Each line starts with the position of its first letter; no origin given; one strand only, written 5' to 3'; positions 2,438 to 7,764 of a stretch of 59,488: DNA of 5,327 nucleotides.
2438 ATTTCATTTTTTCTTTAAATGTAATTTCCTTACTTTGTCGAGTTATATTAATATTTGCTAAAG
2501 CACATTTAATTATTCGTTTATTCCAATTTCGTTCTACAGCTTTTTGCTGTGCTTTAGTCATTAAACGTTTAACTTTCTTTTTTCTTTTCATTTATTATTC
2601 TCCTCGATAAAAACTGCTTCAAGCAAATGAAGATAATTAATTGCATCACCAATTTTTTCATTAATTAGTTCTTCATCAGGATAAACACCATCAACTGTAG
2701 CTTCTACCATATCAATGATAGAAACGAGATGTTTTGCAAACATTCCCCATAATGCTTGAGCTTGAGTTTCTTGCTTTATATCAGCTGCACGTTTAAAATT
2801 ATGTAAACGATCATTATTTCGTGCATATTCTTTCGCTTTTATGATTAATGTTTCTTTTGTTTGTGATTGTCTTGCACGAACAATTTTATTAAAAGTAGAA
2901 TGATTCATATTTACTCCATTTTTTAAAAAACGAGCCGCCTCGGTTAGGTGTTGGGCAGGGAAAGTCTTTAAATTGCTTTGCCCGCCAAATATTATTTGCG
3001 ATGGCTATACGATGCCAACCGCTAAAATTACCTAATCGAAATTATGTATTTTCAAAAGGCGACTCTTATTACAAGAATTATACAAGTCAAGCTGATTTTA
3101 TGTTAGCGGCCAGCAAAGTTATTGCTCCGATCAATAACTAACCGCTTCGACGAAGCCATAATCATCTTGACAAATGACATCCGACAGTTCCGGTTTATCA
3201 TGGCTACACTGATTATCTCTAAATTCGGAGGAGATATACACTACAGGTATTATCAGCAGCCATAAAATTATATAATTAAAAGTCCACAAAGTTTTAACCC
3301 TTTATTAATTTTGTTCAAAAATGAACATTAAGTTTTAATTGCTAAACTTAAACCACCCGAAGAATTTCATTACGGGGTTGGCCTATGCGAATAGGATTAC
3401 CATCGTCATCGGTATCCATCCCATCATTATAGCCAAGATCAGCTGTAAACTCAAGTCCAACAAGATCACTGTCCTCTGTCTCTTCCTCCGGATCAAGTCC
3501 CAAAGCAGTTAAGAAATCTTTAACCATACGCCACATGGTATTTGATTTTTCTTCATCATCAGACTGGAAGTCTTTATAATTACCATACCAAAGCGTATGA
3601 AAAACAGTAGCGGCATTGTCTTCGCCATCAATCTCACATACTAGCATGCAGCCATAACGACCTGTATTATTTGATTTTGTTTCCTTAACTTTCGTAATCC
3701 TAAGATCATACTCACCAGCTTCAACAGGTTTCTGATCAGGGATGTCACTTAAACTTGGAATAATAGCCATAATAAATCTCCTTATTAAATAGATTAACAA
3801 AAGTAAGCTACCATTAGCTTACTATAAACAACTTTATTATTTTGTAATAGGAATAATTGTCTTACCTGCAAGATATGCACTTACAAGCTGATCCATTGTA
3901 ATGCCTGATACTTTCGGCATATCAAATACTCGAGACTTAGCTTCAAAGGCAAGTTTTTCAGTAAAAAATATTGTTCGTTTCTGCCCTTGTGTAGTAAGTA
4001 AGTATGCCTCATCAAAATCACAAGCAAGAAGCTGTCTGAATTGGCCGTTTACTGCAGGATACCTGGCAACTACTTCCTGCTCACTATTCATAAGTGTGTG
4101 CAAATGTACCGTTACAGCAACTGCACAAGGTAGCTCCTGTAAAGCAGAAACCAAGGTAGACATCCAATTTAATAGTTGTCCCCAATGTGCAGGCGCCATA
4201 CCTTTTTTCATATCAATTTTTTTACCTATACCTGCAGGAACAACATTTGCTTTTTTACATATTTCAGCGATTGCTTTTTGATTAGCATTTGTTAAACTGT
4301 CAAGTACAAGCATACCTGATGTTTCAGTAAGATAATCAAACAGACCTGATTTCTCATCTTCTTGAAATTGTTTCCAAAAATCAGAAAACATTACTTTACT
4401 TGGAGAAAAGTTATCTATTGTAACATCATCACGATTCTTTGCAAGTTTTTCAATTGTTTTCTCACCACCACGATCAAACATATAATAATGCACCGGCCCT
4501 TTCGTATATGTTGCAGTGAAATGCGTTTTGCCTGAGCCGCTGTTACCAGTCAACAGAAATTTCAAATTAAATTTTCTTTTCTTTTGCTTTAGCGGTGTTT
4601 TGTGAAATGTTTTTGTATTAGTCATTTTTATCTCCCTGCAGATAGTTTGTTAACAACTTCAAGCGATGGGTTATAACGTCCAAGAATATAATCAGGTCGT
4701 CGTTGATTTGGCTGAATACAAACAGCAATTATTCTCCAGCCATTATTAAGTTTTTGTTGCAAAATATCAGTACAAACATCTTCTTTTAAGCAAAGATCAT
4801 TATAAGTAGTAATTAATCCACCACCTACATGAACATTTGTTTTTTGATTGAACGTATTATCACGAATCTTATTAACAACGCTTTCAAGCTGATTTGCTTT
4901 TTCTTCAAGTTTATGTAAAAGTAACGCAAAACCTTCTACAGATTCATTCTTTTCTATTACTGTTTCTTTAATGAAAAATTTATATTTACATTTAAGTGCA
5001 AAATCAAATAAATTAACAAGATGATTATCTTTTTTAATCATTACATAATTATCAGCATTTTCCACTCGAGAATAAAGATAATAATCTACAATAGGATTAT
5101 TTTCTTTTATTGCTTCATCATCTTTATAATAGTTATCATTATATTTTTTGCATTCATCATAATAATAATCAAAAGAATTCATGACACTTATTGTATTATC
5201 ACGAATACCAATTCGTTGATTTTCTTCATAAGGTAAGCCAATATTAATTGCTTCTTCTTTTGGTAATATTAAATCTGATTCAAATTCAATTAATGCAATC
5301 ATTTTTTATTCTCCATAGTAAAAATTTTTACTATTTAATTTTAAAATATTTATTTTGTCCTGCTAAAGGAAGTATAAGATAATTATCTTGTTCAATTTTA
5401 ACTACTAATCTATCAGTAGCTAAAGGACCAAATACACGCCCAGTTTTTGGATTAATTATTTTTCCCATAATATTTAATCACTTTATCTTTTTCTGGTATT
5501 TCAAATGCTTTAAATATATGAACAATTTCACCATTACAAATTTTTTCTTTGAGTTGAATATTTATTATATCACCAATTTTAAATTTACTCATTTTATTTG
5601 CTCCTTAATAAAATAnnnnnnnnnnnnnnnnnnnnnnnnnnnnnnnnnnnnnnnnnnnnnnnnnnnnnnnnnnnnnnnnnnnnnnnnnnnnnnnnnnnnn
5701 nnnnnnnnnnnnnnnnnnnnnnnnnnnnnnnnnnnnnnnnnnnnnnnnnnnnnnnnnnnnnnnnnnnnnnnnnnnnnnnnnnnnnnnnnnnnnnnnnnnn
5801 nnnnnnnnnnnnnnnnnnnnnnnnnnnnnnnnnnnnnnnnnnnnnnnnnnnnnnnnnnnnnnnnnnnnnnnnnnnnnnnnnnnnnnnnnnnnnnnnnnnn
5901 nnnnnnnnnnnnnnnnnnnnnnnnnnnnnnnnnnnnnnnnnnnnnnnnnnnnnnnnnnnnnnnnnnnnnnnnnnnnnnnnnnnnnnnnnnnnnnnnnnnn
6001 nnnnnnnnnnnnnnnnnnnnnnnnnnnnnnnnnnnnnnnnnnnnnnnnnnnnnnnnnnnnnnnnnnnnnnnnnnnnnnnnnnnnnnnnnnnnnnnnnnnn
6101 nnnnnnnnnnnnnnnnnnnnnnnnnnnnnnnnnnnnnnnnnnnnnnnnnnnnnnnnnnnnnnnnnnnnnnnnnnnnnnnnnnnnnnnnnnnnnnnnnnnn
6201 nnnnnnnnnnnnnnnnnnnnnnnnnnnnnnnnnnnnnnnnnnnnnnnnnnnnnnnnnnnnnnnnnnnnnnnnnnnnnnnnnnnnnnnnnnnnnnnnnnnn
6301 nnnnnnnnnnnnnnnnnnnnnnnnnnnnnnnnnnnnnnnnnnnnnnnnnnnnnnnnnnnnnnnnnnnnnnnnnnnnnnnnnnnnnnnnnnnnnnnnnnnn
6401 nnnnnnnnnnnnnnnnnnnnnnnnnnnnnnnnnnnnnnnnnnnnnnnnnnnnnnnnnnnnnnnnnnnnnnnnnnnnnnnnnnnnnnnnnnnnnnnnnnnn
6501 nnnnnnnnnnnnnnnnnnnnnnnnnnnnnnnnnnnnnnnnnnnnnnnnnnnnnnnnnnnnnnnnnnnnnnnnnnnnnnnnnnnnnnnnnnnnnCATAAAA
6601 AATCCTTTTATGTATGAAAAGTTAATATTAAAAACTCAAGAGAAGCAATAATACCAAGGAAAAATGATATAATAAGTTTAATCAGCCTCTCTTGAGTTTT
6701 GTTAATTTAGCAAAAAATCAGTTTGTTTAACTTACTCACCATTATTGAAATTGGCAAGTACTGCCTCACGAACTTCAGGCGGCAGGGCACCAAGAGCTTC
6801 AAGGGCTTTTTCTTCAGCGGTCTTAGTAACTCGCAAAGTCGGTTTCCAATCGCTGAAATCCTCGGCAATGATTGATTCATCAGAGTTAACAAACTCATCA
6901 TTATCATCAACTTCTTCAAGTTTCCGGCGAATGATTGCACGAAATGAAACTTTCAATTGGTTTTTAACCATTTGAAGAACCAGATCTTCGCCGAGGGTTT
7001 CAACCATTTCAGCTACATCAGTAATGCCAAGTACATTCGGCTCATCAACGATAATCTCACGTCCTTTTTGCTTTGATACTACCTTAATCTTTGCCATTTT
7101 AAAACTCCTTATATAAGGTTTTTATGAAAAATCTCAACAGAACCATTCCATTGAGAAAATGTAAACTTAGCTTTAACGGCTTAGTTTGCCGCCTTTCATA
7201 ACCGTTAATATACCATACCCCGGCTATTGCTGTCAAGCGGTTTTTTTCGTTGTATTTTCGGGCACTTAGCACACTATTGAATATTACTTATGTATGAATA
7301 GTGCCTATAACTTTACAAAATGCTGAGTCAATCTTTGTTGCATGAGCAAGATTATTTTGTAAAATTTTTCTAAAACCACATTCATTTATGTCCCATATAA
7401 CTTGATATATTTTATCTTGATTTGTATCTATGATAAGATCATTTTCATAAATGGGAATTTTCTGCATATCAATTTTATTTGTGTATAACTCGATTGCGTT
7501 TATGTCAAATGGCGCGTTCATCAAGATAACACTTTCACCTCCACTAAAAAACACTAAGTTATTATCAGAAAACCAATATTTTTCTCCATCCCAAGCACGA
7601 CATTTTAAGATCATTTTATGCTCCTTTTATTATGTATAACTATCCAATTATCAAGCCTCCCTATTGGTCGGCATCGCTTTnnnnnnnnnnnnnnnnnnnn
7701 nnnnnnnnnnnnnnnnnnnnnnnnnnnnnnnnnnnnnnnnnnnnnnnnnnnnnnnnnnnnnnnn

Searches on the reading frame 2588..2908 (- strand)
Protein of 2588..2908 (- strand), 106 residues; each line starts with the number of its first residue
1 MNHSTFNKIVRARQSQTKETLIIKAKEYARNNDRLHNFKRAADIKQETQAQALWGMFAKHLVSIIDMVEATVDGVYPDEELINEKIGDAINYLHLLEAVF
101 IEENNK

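Call 33: search_protein_families(library=pfam, max_evalue=0.05, proteins=[window:2588-2908:-])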
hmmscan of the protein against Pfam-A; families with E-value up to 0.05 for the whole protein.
window:2588-2908:- (106 aa): 2 families
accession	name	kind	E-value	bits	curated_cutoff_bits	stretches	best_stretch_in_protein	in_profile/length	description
PF01025.24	GrpE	-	0.037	14.1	25.8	1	21-76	27-82/165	GrpE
PF24536.2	NXPE4_C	-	0.045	13.8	27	0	10-87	135-213/220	NXPE family member 4-like, C-terminal domain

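Call 93: search_protein_families(library=phrogs, max_evalue=0.01, proteins=[window:2588-2908:-])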
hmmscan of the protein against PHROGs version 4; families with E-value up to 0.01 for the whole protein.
window:2588-2908:- (106 aa): 1 family
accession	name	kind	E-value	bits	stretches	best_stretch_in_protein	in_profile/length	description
phrog_6802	-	unknown function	1.8e-34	119.6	1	1-106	1-104/122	-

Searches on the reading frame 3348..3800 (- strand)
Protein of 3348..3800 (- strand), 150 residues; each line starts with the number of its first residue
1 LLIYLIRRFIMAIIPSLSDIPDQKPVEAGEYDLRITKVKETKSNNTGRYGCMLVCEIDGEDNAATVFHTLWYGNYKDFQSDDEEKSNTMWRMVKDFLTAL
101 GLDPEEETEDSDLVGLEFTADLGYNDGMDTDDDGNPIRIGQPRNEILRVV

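Call 7: search_protein_families(library=phrogs, proteins=[window:3348-3800:-])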
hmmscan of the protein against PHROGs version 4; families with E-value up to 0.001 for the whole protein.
window:3348-3800:- (150 aa): 0 families

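Call 12: search_protein_families(library=pfam, max_evalue=0.01, proteins=[window:3348-3800:-])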
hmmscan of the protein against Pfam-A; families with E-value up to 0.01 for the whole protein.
window:3348-3800:- (150 aa): 1 family
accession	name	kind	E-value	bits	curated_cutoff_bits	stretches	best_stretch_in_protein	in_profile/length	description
PF05037.18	DUF669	-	2.2e-05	25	21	1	18-102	6-86/138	Protein of unknown function (DUF669)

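Call 38: find_related_loci(query=window:3348-3800:-, collection=viral_contigs, flank=10000)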
Query window:3348-3800:- (150 aa) in viral_contigs; peptide patterns used: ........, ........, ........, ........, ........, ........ (x = any residue, [..] = any of these).
56 stretches matched a pattern; 41 encode a relative of the query (tblastn E <= 1e-3); 40 distinct loci.
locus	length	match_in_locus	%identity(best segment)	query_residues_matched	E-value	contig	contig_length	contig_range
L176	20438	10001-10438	80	5-150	1e-80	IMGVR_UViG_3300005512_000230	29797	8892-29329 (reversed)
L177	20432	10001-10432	80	7-150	1e-80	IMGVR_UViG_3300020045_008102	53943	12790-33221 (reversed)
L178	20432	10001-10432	81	7-150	2e-80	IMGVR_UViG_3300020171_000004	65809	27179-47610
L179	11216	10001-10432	81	7-150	5e-80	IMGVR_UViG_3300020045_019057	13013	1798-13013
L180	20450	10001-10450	78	1-150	8e-80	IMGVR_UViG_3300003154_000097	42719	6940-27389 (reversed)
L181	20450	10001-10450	74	1-150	2e-78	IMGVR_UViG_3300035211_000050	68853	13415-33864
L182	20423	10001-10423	80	10-150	2e-77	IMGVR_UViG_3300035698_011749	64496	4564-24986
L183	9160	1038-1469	78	7-150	2e-77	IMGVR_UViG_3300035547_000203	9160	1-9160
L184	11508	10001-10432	78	7-150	2e-77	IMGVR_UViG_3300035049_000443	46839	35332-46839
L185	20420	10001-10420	78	11-150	2e-76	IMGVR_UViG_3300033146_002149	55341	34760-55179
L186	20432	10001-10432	77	7-150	4e-76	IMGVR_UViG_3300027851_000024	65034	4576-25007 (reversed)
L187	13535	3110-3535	75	9-150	7e-75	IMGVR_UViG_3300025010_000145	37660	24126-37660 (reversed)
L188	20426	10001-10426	75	9-150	7e-75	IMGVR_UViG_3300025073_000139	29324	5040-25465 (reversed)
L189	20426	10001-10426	75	9-150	8e-75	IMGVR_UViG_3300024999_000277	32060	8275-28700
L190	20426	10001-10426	77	9-150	7e-75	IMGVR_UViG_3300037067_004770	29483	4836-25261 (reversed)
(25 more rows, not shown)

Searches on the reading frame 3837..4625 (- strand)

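Call 12: search_protein_families(library=pfam, max_evalue=0.01, proteins=[window:3837-4625:-])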
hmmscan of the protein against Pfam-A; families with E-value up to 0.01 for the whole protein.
window:3837-4625:- (262 aa): 2 families
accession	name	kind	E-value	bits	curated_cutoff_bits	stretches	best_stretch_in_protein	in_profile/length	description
PF13479.12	AAA_24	-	3e-17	63.5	27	1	20-233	2-195/195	AAA domain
PF18347.7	DUF5606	-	0.0068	17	25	0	92-121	10-38/46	Domain of unknown function (DUF5606)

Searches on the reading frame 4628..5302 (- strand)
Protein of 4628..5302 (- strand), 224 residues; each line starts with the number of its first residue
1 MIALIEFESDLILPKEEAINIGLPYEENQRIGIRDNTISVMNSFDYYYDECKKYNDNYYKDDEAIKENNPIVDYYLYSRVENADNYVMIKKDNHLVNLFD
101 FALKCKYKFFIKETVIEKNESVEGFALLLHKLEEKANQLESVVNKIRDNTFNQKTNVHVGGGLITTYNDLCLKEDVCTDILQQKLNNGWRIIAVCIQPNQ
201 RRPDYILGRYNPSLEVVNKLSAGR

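Call 12: search_protein_families(library=pfam, max_evalue=0.01, proteins=[window:4628-5302:-])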
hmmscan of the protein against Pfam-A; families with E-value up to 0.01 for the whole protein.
window:4628-5302:- (224 aa): 0 families

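Call 93: search_protein_families(library=phrogs, max_evalue=0.01, proteins=[window:4628-5302:-])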
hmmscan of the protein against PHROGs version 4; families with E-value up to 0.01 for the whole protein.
window:4628-5302:- (224 aa): 2 families
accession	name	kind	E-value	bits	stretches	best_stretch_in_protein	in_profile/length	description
phrog_8380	-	unknown function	4.4e-35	122.4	1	47-213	37-202/212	-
phrog_4796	-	unknown function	3.8e-20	73.6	1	127-214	108-202/214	-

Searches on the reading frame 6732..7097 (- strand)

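Call 33: search_protein_families(library=pfam, max_evalue=0.05, proteins=[window:6732-7097:-])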
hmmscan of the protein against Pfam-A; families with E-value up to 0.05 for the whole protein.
window:6732-7097:- (121 aa): 4 families
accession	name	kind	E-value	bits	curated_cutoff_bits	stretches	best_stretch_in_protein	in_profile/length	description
PF12842.12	DUF3819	-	0.0092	16.5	27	1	29-101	56-127/143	CCR4-Not complex, Not1 subunit, domain of unknown function DUF3819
PF18095.7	PAS_12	-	0.012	15.5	22.6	1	66-98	84-116/153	UPF0242 C-terminal PAS-like domain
PF14377.11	UBM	-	0.033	14.1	23.3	0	104-116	16-28/35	Ubiquitin binding region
PF00016.26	RuBisCO_large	-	0.042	13.5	30.1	0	25-103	2-80/299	Ribulose bisphosphate carboxylase large chain, catalytic domain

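Call 93: search_protein_families(library=phrogs, max_evalue=0.01, proteins=[window:6732-7097:-])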
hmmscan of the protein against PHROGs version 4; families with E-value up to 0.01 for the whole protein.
window:6732-7097:- (121 aa): 0 families

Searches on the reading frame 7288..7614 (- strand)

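Call 33: search_protein_families(library=pfam, max_evalue=0.05, proteins=[window:7288-7614:-])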
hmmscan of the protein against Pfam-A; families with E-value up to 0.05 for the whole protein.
window:7288-7614:- (108 aa): 1 family
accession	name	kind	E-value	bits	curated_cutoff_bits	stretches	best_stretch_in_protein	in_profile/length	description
PF09643.15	YopX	-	0.00079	19.9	22.4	1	44-107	53-121/128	YopX protein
